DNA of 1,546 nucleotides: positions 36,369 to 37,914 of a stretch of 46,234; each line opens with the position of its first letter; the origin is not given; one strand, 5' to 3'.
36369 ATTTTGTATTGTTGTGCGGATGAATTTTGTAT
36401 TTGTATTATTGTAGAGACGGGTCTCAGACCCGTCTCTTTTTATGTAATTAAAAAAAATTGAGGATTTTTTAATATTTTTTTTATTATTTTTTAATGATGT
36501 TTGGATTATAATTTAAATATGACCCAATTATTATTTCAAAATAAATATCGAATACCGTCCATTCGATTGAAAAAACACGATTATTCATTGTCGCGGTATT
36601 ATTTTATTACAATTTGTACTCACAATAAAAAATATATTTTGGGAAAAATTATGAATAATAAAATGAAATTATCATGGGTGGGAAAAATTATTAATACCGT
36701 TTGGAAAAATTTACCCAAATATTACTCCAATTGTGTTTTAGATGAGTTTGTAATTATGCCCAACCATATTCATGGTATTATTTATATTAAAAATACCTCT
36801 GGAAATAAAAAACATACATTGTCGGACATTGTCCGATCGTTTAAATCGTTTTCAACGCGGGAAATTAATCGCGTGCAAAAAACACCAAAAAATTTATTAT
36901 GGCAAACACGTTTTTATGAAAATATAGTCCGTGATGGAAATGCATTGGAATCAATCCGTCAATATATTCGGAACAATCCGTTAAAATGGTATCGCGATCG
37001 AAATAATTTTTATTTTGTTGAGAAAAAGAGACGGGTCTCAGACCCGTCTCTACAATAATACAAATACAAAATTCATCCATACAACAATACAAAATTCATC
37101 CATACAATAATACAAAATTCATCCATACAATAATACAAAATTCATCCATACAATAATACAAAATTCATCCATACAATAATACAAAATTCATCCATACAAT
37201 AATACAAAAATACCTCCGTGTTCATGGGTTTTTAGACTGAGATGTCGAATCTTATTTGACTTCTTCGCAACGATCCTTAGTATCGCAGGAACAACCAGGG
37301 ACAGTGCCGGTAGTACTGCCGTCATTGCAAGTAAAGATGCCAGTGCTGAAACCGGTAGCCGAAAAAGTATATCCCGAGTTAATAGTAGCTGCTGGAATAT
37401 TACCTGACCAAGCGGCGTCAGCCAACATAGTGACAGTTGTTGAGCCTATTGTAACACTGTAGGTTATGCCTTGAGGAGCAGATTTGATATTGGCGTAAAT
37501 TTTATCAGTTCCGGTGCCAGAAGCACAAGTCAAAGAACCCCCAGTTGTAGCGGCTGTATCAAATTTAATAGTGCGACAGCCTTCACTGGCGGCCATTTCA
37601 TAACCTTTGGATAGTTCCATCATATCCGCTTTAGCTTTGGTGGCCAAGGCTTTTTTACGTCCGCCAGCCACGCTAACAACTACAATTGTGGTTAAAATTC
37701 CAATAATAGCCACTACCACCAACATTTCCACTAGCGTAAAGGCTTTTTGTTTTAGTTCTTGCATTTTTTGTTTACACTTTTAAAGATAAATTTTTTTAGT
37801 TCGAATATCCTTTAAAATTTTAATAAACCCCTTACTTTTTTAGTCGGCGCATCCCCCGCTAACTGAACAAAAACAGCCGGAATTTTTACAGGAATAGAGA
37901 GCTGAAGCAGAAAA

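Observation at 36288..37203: RAYT-like HUH transposase gene framed by identical palindromes and by inverted arrays of 23-bp tandem repeats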

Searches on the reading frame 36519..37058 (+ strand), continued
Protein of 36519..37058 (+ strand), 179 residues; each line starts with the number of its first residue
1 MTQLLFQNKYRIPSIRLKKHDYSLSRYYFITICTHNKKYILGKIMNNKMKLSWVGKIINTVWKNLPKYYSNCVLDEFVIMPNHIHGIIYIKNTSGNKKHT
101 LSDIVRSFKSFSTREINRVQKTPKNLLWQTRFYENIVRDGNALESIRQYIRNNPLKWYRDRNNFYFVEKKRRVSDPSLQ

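Call 42: search_solved_structures(query=A1, max_evalue=1, show_alignments=3)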
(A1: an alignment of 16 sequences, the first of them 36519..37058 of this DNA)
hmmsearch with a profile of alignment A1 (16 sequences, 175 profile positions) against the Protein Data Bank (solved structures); distinct sequences matched with E-value up to 1: 12.
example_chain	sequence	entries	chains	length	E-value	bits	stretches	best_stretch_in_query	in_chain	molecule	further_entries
4er8_A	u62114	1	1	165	5.9e-05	25.9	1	121-164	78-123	TnpArep for protein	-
4n6k_A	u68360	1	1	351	0.0013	21.5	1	23-87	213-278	TRAP dicarboxylate transporter-DctP subunit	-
8i3n_A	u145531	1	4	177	0.39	13.5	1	128-168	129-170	Cytosine deaminase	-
8i3o_A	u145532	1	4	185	0.39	13.4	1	128-169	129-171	Cytosine deaminase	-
8i3p_A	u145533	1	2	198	0.44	13.3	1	128-169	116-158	Cytosine deaminase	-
1uaq_A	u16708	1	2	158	0.58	12.9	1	128-167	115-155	cytosine deaminase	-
8vlj_A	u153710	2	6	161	0.6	12.9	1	128-167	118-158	Cytosine deaminase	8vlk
9k1k_A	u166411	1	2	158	0.6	12.9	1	128-167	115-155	Cytosine deaminase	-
1ox7_A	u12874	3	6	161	0.6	12.9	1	128-167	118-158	Cytosine deaminase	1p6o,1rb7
8vll_A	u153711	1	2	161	0.62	12.8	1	128-167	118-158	Cytosine deaminase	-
8vlm_A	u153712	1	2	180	0.67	12.7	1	127-167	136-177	Cytosine deaminase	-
8vlm_B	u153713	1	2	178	0.75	12.5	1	128-167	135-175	Cytosine deaminase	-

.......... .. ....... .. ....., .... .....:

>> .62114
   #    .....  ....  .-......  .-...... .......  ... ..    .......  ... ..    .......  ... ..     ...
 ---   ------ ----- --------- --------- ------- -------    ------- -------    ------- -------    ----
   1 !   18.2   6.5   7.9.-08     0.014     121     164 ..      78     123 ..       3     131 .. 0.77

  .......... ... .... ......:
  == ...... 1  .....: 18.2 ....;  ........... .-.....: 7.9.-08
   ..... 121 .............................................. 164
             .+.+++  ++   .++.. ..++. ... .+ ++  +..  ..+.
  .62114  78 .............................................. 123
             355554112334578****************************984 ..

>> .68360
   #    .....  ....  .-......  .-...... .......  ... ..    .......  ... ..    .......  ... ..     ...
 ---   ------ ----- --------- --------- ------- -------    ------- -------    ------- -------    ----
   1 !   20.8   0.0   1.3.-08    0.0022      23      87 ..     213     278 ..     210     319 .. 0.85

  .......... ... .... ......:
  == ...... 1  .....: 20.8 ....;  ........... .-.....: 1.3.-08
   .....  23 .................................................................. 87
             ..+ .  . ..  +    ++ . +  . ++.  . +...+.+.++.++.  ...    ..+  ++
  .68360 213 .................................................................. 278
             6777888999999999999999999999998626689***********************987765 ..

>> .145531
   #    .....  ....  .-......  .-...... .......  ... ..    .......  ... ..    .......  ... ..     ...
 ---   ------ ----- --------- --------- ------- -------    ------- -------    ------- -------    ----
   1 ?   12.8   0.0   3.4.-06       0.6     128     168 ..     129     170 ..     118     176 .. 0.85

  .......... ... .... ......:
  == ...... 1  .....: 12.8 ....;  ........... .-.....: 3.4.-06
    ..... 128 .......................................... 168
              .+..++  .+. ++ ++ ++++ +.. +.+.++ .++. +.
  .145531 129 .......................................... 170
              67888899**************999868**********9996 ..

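Call 52: predict_structure(alignment_id=A1)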
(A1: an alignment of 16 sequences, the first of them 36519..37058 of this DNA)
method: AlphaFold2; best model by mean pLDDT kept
length: 179 residues; sequences in the alignment: 16
mean_pLDDT: 82.8   pTM: 0.79
mean pLDDT of the five models: 82.8, 79.9, 79.0, 78.6, 76.1
residues with pLDDT >= 90: 96; 70-90: 45; 50-70: 27; < 50: 11
segments of 3 or more residues with pLDDT < 50: 1-7, 177-179
pLDDT, mean of each block of 10 residues (from residue 1): 45 67 87 89 91 97 95 95 95 78 94 94 83 90 92 81 65 50
secondary structure, 60 per line:
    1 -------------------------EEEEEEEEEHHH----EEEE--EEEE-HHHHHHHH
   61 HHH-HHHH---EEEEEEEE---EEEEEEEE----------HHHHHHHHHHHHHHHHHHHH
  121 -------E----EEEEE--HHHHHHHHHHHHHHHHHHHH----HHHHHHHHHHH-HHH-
elements in order: E26-34 E42-45 E48-51 H53-63 H65-68 E72-79 E83-90 H101-120 E133-137 H140-159 H164-174

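Call 57: fold_search(model_id=the predicted structure, library=pdb)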
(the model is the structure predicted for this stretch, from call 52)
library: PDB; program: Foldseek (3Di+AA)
matches with E <= 10: 815; with E <= 0.001: 30
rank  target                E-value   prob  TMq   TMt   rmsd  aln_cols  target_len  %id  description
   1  2a6m_B                2.2e-07  1.00  0.50  0.58  10.1       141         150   18  Crystal Structure of the ISHp608 Transposase (released 2005-10-25)
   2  4er8_A                3.8e-07  1.00  0.57  0.61   3.8       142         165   17  Structure of the REP associates tyrosine transposase bound to a REP hairpin (released 2012-08-15)
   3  2vjv_A                4.6e-07  1.00  0.51  0.70   6.0       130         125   19  Crystal structure of the IS608 transposase in complex with left end 26-mer DNA hairpin and a 6-mer DNA representing th (released 2008-02-19)
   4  2xma_B                4.6e-07  1.00  0.50  0.64  10.4       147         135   16  DEINOCOCCUS RADIODURANS ISDRA2 TRANSPOSASE RIGHT END DNA COMPLEX (released 2010-10-13)
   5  2xm3_D                5.5e-07  1.00  0.50  0.67   6.3       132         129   15  Deinococcus radiodurans ISDra2 Transposase Left end DNA complex (released 2010-10-13)
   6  2xma_A                5.5e-07  1.00  0.50  0.63  11.2       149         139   16  DEINOCOCCUS RADIODURANS ISDRA2 TRANSPOSASE RIGHT END DNA COMPLEX (released 2010-10-13)
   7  2f4f_A                6.7e-07  1.00  0.48  0.64  12.0       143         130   19  Crystal structure of IS200 transposase (released 2005-12-13)
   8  2vic_A                7.5e-07  1.00  0.50  0.58  14.7       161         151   17  CRYSTAL STRUCTURE OF THE ISHP608 TRANSPOSASE IN COMPLEX with Left end 26- mer DNA and manganese (released 2008-02-19)
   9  2xma_E                8.0e-07  1.00  0.50  0.62  11.4       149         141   17  DEINOCOCCUS RADIODURANS ISDRA2 TRANSPOSASE RIGHT END DNA COMPLEX (released 2010-10-13)
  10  2a6m_A                8.5e-07  1.00  0.48  0.65   8.4       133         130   17  Crystal Structure of the ISHp608 Transposase (released 2005-10-25)
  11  2xm3_A                9.1e-07  1.00  0.47  0.65   6.5       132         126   16  Deinococcus radiodurans ISDra2 Transposase Left end DNA complex (released 2010-10-13)
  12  2vih_B                9.7e-07  1.00  0.49  0.66   7.2       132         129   20  CRYSTAL STRUCTURE OF THE IS608 TRANSPOSASE IN COMPLEX WITH Left END 26-MER DNA (released 2008-02-19)
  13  2vju_A                1.0e-06  1.00  0.51  0.69   7.0       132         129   20  Crystal structure of the IS608 transposase in complex with the complete Right end 35-mer DNA and manganese (released 2008-02-19)
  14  2xqc_D                1.2e-06  1.00  0.50  0.66   7.1       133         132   15  DEINOCOCCUS RADIODURANS ISDRA2 TRANSPOSASE COMPLEXED WITH LEFT END RECOGNITION AND CLEAVAGE SITE AND ZN (released 2010-10-13)
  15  6fi8_B                1.2e-06  1.00  0.49  0.67   7.3       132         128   20  Crystal structure of the IS608 transposase in complex with left end 29-mer DNA hairpin and a 6-mer DNA representing th (released 2018-03-28)
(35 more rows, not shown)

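Call 59: find_encoding_contigs(protein=P0007, flank=2000, max_places=3)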
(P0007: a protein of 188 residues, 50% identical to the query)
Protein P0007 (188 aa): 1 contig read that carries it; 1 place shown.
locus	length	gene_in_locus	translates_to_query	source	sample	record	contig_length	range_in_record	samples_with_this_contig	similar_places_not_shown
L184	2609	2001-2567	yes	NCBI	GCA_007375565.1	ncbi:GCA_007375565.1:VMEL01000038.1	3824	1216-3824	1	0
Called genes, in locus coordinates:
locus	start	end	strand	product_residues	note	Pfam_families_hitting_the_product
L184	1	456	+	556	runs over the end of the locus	?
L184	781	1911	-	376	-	PF18937:DUF5685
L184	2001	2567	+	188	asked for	PF01797:Y1_Tnp (faint)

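Call 60: find_encoding_contigs(protein=P0045, flank=2000, max_places=3)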
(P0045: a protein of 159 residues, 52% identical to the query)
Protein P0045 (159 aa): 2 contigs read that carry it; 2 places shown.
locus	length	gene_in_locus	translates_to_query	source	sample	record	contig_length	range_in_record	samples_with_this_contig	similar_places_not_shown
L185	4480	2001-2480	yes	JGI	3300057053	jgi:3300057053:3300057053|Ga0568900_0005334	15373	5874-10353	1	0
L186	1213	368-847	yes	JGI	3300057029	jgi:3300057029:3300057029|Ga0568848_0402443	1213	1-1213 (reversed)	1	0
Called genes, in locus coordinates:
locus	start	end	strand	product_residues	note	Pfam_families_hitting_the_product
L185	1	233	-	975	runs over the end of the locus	-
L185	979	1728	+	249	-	PF00106:adh_short, PF08659:KR, PF23441:SDR, PF13561:adh_short_C2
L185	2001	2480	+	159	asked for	PF01797:Y1_Tnp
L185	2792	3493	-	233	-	PF00005:ABC_tran, PF02463:SMC_N (faint), PF13304:AAA_21 (faint)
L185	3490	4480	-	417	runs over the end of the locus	PF12704:MacB_PCD, PF02687:FtsX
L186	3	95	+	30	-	?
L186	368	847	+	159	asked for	PF01797:Y1_Tnp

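Call 78: find_related_loci(query=A3, collection=viral_contigs, flank=1500)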
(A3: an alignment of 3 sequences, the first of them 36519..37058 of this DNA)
Query A3 (179 aa) in viral_contigs; peptide patterns used: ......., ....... (x = any residue, [..] = any of these).
408 stretches matched a pattern, but none encodes a relative of the query by tblastn (E <= 1e-3).

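Call 86: find_encoding_contigs(protein=P0002, flank=1000, max_places=5)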
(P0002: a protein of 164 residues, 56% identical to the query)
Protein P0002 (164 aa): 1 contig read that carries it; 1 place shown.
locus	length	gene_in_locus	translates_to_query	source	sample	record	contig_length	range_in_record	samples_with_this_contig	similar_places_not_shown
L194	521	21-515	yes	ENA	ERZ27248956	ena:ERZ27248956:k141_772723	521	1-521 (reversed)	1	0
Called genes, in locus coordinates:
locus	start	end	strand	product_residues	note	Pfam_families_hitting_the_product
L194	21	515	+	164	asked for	PF01797:Y1_Tnp (faint)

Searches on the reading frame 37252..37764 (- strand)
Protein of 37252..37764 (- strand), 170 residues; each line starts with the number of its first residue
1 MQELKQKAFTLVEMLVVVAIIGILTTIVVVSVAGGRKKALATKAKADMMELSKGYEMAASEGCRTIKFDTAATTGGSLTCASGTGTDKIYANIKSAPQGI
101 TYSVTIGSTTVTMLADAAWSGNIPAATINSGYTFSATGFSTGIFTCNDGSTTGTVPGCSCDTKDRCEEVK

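Call 34: find_encoding_contigs(protein=window:37252-37764:-, flank=4000, max_places=10)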
Protein window:37252-37764:- (170 aa): 3 contigs read that carry it; 3 places shown.
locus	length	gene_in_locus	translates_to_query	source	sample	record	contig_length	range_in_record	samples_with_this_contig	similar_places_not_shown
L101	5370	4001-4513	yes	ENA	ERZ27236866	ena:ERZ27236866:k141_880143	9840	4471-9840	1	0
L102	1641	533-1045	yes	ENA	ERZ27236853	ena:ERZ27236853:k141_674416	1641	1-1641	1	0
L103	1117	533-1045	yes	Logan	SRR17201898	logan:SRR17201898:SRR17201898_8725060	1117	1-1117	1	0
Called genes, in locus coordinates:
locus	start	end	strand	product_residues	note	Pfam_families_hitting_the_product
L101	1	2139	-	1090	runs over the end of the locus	-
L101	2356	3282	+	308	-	-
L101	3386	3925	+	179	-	PF07963:N_methyl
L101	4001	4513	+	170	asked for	PF07963:N_methyl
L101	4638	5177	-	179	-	PF01797:Y1_Tnp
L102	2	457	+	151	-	?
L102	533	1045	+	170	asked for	PF07963:N_methyl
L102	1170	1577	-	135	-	PF01797:Y1_Tnp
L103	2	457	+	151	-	?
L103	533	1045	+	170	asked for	PF07963:N_methyl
